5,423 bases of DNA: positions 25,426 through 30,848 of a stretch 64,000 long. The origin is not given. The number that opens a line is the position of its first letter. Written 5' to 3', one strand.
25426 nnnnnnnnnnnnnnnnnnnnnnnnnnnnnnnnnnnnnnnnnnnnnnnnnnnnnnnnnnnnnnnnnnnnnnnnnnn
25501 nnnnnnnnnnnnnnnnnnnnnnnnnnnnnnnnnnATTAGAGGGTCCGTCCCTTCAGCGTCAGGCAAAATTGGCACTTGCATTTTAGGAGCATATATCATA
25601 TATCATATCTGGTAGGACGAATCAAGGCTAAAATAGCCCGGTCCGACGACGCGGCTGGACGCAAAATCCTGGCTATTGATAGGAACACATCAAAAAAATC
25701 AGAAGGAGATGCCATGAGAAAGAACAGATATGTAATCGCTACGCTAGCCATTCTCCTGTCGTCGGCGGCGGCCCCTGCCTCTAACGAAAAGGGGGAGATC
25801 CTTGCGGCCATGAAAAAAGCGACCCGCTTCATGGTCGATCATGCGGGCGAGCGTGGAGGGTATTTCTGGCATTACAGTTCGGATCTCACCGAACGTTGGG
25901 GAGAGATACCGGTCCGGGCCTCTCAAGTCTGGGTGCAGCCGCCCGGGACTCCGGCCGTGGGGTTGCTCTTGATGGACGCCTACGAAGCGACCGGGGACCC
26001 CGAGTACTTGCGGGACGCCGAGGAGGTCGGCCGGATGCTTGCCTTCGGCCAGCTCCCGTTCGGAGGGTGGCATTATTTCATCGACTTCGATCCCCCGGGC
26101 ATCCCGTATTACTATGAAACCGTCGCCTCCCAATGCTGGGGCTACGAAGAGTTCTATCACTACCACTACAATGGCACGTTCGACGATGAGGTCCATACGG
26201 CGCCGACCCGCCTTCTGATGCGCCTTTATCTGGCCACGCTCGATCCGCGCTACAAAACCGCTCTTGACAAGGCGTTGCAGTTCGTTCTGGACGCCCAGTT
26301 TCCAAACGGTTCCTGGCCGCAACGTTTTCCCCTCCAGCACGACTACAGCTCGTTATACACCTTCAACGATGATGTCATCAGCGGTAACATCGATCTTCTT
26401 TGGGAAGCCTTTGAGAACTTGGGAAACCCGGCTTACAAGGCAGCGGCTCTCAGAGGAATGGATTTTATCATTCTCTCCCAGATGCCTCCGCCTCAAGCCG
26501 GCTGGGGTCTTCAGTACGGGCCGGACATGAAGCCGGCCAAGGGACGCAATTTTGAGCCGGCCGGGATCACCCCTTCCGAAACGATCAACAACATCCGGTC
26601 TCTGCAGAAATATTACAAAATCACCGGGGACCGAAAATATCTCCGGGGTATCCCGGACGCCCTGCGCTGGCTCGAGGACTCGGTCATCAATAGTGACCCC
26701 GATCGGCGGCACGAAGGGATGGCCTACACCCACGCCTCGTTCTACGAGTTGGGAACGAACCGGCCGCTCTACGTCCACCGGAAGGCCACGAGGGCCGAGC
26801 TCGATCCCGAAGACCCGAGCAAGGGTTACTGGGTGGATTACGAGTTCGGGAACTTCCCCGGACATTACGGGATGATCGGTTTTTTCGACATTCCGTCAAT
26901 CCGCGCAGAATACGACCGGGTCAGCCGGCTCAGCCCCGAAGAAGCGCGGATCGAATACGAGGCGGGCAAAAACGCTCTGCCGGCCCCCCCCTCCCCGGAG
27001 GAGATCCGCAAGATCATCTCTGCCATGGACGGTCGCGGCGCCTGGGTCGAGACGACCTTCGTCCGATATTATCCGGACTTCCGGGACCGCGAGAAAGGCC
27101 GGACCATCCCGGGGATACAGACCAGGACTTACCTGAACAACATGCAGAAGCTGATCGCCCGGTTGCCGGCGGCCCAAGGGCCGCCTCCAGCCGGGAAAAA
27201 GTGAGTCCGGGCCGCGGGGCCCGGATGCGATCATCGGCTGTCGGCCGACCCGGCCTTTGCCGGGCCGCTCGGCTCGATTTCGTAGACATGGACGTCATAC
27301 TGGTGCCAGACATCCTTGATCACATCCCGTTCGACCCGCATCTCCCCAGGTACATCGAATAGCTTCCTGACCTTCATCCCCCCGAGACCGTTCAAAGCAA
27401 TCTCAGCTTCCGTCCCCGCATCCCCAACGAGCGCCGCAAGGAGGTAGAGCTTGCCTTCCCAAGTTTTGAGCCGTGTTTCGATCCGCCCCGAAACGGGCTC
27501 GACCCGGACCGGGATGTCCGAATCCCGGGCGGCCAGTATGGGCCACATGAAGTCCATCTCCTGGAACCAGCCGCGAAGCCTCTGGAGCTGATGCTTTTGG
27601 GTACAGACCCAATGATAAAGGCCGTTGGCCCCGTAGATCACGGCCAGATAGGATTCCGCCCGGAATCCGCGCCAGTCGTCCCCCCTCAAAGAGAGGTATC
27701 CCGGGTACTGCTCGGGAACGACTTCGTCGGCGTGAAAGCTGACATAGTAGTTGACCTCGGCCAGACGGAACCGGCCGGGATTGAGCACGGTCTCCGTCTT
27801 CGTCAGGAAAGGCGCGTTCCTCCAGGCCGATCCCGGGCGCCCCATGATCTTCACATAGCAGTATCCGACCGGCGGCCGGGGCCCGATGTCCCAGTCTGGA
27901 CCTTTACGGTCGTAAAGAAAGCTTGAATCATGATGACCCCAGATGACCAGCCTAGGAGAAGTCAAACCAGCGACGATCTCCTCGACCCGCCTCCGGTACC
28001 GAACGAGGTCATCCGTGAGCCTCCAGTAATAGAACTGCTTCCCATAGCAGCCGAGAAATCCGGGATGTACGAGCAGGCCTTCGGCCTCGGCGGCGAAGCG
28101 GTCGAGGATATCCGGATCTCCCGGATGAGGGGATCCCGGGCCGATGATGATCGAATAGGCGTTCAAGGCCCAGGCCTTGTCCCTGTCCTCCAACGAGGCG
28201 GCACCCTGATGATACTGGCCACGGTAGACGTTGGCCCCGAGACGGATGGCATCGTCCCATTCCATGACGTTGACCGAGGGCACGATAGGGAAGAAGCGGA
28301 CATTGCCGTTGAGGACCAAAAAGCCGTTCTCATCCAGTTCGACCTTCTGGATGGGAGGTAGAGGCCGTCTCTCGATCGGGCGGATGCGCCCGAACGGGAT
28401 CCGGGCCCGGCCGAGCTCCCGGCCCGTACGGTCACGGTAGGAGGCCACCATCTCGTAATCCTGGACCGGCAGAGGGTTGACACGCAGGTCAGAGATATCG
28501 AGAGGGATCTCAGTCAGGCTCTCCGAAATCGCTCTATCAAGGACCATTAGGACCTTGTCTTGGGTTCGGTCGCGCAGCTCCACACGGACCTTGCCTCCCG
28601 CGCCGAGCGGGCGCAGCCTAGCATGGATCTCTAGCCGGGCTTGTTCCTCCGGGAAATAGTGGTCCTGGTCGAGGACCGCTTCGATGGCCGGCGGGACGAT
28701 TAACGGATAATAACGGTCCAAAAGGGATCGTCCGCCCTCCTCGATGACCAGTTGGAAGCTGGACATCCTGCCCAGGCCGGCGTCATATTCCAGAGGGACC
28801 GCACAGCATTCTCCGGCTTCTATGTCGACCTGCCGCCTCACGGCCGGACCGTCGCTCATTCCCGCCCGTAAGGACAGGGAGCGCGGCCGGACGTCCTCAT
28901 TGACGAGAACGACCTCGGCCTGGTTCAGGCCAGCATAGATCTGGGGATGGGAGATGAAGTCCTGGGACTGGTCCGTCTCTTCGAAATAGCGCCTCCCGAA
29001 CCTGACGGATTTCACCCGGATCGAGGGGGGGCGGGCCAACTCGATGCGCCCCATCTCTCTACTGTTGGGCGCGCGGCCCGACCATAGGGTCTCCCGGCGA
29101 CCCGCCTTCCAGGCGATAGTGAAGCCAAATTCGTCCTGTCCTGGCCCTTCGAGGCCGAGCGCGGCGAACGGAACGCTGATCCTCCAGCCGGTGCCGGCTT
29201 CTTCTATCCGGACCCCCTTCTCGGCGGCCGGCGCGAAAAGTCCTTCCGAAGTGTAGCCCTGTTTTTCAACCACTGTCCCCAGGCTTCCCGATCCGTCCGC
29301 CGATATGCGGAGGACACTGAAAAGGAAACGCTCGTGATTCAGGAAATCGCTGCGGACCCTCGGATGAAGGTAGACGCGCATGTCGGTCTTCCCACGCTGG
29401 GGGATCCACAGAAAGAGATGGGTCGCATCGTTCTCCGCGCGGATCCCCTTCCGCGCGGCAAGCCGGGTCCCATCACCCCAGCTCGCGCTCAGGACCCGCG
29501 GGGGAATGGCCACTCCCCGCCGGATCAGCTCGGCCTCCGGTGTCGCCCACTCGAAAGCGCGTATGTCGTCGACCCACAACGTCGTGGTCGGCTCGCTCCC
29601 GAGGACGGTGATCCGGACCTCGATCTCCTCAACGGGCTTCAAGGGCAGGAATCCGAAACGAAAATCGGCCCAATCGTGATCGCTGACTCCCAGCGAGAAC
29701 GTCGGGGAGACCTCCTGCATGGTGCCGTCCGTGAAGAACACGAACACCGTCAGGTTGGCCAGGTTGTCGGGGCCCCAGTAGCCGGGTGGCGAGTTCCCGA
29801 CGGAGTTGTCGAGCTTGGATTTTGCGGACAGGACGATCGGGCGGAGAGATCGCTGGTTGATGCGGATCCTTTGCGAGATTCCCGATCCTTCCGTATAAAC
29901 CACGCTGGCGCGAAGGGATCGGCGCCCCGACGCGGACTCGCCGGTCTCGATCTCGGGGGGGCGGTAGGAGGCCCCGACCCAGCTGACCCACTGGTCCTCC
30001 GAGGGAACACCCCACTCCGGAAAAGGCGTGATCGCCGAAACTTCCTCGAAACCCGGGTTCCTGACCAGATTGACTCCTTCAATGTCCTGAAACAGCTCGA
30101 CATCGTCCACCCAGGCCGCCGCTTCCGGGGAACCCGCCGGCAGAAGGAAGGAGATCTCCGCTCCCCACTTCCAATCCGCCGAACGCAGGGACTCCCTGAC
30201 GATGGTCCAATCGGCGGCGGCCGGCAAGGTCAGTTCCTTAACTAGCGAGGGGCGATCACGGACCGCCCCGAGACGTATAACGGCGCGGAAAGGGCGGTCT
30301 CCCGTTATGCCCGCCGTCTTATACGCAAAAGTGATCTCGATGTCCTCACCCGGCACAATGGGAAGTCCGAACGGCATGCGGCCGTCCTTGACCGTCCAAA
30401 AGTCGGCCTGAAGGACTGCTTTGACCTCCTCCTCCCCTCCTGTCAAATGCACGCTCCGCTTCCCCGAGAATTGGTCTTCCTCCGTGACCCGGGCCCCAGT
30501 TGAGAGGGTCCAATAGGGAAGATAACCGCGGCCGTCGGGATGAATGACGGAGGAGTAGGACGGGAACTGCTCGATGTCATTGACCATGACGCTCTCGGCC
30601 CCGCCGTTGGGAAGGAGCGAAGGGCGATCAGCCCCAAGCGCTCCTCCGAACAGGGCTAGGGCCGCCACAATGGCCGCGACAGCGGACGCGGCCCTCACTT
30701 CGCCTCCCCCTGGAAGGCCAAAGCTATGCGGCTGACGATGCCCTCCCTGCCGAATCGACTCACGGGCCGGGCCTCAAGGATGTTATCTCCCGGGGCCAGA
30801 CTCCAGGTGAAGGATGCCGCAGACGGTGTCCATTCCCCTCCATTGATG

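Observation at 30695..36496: Divergent gene pair of transglutaminase-like cysteine-protease-fold paralogs, each with a single BNR/Asp-box motif, flanking paralog B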

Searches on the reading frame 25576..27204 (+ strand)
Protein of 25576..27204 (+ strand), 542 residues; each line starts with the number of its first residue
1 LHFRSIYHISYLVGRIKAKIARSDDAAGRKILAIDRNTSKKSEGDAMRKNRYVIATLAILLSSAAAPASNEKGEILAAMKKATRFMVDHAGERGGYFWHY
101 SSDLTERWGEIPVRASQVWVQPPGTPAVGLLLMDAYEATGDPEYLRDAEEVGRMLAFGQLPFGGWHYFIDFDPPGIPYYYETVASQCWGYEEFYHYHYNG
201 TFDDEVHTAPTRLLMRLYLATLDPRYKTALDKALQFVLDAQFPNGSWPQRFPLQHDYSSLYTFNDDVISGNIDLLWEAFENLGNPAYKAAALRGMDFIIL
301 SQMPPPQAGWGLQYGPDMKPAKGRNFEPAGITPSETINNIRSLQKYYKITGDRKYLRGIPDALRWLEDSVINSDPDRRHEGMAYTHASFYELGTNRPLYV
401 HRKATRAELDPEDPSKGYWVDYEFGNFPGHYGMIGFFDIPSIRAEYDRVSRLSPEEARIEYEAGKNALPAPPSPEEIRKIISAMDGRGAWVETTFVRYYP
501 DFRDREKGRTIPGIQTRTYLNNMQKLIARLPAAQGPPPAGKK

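Call 3: search_protein_families(library=pfam, proteins=[window:25576-27204:+], max_evalue=0.1)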
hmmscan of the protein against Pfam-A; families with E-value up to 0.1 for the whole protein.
window:25576-27204:+ (542 aa): 5 families
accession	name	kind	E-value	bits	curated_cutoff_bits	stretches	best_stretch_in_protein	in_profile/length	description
PF09492.16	Pec_lyase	-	3.1e-24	86.2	22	1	198-406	32-266/292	Pectic acid lyase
PF05147.19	LANC_like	-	8.3e-05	21.8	23.2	0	213-258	172-218/350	Lanthionine synthetase C-like protein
PF07470.19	Glyco_hydro_88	-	0.017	14.6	26.6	0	132-241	38-110/352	Glycosyl Hydrolase Family 88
PF06662.19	C5-epim_C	-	0.027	14.4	23.3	0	131-155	37-61/188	D-glucuronyl C5-epimerase C-terminus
PF07944.18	Beta-AFase-like_GH127_cat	-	0.062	12.7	24.9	0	130-153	182-205/376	Beta-L-arabinofuranosidase, GH127 catalytic domain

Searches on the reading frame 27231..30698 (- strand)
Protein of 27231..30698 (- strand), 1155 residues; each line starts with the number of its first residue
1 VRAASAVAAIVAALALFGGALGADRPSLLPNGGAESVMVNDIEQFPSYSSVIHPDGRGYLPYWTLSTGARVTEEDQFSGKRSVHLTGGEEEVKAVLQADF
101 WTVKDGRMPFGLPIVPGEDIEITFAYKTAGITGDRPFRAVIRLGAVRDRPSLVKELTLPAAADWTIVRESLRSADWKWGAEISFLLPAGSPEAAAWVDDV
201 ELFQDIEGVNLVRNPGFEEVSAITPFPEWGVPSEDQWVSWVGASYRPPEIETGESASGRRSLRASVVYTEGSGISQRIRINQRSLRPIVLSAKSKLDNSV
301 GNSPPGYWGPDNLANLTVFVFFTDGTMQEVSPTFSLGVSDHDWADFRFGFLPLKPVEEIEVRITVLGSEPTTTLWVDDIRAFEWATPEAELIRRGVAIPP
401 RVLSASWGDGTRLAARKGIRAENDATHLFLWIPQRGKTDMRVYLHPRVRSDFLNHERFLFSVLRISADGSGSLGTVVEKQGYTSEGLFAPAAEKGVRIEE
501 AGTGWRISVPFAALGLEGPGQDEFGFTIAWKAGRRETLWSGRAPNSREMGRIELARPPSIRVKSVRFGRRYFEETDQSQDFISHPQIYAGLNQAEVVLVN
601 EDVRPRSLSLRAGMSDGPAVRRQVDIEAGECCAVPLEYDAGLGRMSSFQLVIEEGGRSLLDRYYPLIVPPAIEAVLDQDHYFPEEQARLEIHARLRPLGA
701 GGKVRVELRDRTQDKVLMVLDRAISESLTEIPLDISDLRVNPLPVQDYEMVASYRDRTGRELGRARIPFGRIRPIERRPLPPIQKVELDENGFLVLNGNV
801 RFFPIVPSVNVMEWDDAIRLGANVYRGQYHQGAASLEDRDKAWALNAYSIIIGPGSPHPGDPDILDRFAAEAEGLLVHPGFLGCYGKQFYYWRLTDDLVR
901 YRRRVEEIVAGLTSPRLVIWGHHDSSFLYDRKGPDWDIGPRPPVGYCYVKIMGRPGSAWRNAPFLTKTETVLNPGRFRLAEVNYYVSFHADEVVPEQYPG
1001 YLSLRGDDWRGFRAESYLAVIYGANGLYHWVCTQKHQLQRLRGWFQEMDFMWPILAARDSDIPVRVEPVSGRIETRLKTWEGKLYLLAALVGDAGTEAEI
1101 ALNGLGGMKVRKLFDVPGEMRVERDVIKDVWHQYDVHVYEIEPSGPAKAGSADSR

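Call 3: search_protein_families(library=pfam, proteins=[window:27231-30698:-], max_evalue=0.1)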
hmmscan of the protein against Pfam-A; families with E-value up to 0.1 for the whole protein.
window:27231-30698:- (1155 aa): 0 families

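Call 6: search_protein_families(library=ncbifam, proteins=[window:27231-30698:-], max_evalue=0.1)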
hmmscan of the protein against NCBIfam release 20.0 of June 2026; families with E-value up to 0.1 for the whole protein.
window:27231-30698:- (1155 aa): 0 families

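Call 56: search_solved_structures(query=window:27231-30698:-, max_evalue=10, show_alignments=0)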
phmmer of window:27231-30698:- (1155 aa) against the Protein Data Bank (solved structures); distinct sequences matched with E-value up to 10: 1.
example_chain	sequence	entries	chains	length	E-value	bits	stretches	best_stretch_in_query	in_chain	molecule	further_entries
7qoj_I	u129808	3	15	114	2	9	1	36-78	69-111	Tail hub protein B gp39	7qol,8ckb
